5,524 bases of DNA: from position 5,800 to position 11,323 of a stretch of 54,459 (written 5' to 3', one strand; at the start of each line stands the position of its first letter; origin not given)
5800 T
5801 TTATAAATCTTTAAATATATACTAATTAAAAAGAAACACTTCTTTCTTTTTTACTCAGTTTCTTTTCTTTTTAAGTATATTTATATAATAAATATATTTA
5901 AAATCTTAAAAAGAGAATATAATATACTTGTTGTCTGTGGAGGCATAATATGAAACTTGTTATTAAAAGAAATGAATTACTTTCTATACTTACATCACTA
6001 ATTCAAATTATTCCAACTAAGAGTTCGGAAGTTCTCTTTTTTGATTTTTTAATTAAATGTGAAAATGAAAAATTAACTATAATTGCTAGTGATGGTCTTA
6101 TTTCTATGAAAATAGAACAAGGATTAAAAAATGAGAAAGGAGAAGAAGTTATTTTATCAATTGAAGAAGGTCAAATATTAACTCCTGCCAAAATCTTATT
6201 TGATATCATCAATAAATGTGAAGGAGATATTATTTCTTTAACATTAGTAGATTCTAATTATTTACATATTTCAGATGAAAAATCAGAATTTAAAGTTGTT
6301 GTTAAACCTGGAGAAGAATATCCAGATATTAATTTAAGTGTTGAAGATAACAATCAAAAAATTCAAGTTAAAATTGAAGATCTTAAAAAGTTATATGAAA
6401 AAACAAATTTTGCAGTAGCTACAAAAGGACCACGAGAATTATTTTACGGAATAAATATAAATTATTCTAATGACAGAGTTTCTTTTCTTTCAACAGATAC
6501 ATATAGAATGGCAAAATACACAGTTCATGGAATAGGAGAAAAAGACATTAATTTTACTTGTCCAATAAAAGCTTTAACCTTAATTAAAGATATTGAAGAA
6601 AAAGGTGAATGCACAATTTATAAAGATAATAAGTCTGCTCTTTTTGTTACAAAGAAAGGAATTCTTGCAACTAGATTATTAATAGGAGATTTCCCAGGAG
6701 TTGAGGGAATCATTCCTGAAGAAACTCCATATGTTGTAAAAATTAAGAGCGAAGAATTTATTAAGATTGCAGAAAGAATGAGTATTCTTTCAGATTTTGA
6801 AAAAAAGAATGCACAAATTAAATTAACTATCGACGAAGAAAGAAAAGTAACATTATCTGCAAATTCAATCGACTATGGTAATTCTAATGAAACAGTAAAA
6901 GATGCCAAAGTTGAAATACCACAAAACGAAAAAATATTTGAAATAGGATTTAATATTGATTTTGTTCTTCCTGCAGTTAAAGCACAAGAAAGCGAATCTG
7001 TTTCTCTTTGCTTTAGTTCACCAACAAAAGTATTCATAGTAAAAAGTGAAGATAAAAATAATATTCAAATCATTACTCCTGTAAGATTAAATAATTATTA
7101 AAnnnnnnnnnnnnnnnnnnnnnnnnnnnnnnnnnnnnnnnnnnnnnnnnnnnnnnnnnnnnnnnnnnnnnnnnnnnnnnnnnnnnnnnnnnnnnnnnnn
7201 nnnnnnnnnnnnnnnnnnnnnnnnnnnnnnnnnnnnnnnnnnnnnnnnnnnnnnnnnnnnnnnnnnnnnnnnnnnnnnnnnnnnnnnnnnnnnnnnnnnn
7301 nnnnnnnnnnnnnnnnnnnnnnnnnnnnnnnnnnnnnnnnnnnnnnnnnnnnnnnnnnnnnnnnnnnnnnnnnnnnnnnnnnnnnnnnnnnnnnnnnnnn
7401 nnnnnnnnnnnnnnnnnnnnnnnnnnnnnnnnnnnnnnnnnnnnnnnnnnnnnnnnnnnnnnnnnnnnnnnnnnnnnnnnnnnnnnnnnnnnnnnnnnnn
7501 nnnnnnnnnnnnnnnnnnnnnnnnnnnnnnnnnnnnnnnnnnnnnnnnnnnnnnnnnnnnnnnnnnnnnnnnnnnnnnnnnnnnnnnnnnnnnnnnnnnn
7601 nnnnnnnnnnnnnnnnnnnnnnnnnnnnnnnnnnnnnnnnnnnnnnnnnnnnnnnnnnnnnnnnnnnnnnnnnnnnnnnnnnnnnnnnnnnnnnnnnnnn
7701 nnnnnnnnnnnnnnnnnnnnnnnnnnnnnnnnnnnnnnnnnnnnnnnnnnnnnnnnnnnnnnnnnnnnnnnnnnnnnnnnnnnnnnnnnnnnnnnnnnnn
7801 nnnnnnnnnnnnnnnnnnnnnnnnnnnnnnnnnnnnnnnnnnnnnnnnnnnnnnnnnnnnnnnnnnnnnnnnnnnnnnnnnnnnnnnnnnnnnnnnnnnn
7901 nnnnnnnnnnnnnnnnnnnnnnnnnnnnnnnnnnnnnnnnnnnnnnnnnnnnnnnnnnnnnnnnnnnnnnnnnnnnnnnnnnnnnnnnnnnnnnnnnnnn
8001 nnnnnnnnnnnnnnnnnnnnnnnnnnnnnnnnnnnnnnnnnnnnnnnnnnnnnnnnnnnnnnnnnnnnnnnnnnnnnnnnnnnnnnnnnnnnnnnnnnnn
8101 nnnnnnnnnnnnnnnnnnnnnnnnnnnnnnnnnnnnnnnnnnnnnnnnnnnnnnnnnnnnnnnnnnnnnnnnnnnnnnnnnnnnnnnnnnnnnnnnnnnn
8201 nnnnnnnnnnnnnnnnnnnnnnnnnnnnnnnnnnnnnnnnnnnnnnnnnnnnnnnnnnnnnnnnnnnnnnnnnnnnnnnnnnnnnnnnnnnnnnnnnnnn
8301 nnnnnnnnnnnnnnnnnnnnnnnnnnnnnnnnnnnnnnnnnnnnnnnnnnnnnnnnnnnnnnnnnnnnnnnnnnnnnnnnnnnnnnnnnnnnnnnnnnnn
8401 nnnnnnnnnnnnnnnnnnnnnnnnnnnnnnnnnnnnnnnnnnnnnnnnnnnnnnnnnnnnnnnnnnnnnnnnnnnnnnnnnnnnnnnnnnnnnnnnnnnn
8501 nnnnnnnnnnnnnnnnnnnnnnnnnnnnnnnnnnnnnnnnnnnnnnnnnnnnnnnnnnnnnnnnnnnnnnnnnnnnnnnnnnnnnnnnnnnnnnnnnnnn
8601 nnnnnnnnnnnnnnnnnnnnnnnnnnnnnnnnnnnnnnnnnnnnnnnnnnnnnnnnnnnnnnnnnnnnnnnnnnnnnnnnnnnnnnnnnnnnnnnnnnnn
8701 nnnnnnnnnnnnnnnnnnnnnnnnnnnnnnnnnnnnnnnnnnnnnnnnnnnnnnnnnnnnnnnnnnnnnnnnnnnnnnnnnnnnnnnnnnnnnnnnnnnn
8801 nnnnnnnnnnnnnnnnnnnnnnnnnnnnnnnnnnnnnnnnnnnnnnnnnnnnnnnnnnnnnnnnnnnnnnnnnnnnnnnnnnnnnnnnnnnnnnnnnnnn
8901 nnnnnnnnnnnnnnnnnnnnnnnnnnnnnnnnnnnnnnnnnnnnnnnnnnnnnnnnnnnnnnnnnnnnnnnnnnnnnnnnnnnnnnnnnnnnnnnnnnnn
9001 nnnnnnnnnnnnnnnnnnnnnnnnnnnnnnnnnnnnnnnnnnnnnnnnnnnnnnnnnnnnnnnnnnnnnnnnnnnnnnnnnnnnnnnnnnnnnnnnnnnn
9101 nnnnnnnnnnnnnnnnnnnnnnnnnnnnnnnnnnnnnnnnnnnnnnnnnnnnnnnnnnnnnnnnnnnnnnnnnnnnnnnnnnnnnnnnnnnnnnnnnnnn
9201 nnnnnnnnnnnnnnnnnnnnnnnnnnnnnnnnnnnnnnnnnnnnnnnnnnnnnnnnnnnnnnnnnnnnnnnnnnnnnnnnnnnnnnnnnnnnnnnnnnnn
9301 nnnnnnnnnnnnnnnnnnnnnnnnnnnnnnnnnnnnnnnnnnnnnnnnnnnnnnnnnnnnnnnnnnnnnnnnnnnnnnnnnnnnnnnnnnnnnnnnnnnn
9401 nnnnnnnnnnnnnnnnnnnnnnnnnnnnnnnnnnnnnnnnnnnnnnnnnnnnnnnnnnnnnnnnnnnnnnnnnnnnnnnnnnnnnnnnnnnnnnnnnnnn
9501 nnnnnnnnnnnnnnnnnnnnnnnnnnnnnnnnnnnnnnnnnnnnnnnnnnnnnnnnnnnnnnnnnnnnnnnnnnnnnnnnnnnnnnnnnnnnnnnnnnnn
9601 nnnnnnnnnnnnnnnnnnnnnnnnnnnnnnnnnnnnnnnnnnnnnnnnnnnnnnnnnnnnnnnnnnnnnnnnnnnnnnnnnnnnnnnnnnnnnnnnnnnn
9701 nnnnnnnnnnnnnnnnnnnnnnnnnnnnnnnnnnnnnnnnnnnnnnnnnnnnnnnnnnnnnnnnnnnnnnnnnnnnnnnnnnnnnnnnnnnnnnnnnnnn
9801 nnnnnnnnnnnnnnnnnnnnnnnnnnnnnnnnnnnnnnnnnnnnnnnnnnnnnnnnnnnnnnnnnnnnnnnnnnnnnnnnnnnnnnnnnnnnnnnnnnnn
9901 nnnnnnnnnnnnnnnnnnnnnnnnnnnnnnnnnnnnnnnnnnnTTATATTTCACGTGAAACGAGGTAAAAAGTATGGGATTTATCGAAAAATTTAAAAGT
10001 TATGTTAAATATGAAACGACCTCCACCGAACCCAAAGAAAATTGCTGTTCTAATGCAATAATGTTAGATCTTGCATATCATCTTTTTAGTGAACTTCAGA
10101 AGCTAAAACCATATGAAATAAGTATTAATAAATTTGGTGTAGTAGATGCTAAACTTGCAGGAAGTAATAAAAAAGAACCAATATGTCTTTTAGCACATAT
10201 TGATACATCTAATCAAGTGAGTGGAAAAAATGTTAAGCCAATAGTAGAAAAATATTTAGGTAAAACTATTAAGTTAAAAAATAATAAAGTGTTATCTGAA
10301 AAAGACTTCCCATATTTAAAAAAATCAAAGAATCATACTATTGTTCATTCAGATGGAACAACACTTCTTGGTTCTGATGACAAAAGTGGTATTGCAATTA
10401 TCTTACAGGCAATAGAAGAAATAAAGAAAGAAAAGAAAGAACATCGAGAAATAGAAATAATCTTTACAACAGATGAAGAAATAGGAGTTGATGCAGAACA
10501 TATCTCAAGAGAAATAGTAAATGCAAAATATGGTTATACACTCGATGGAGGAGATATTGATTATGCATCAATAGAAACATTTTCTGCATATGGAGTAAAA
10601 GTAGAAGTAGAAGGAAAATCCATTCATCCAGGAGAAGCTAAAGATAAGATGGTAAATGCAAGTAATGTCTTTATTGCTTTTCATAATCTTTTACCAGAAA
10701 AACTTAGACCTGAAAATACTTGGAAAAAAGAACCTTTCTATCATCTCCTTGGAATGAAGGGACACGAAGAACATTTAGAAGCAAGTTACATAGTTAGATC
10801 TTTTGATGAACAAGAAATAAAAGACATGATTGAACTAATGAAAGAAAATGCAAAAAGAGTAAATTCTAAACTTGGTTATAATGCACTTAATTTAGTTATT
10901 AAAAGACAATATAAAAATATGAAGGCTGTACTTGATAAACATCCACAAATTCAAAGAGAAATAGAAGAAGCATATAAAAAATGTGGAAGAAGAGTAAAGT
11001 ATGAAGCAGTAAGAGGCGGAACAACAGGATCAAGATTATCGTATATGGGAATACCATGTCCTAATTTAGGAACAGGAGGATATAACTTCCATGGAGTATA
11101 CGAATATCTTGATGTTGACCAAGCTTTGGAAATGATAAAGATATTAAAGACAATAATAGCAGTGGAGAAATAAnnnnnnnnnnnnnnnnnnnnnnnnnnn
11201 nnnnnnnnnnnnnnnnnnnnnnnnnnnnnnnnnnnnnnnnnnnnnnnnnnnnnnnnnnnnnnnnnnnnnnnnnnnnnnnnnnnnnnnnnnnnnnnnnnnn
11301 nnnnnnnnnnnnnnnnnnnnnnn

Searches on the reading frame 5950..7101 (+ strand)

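Call 48: search_protein_families(library=pfam, proteins=[window:5950-7101:+])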
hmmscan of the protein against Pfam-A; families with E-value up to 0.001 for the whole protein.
window:5950-7101:+ (383 aa): 3 families
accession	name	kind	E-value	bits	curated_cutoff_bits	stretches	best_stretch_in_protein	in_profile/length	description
PF02768.20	DNA_pol3_beta_3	-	8.2e-21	74.5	27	1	254-378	3-120/121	DNA polymerase III beta subunit, C-terminal domain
PF00712.24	DNA_pol3_beta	-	7.3e-15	55.6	24.4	1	1-127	1-119/120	DNA polymerase III beta subunit, N-terminal domain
PF02767.21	DNA_pol3_beta_2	-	2.6e-13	50.7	27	1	140-249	2-115/116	DNA polymerase III beta subunit, central domain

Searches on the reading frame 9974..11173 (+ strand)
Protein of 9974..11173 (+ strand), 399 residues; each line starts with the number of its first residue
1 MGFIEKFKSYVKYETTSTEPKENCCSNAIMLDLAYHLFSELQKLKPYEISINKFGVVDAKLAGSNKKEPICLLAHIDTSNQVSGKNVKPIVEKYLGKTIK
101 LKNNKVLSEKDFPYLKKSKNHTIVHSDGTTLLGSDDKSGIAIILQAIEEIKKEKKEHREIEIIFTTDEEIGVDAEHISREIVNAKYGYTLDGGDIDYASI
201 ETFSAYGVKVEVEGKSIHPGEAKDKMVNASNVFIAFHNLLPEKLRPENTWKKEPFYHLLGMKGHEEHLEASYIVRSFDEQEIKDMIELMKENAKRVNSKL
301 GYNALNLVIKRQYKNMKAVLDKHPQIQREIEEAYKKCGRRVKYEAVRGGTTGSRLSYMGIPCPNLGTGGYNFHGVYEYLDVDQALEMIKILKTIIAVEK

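Call 48: search_protein_families(library=pfam, proteins=[window:9974-11173:+])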
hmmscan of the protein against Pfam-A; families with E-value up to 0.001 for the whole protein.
window:9974-11173:+ (399 aa): 4 families
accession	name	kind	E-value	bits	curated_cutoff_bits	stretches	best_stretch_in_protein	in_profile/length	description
PF01546.33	Peptidase_M20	-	7.4e-15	55.8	24.6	1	134-395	34-204/206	Peptidase family M20/M25/M40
PF05343.19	Peptidase_M42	-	3.7e-10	39.8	23.2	1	135-195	134-193/292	M42 glutamyl aminopeptidase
PF07687.19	M20_dimer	-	9.7e-08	32.4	21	1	201-296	2-102/107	Peptidase dimerisation domain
PF04389.22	Peptidase_M28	-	4.4e-05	23.7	21.3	1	59-172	4-70/193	Peptidase family M28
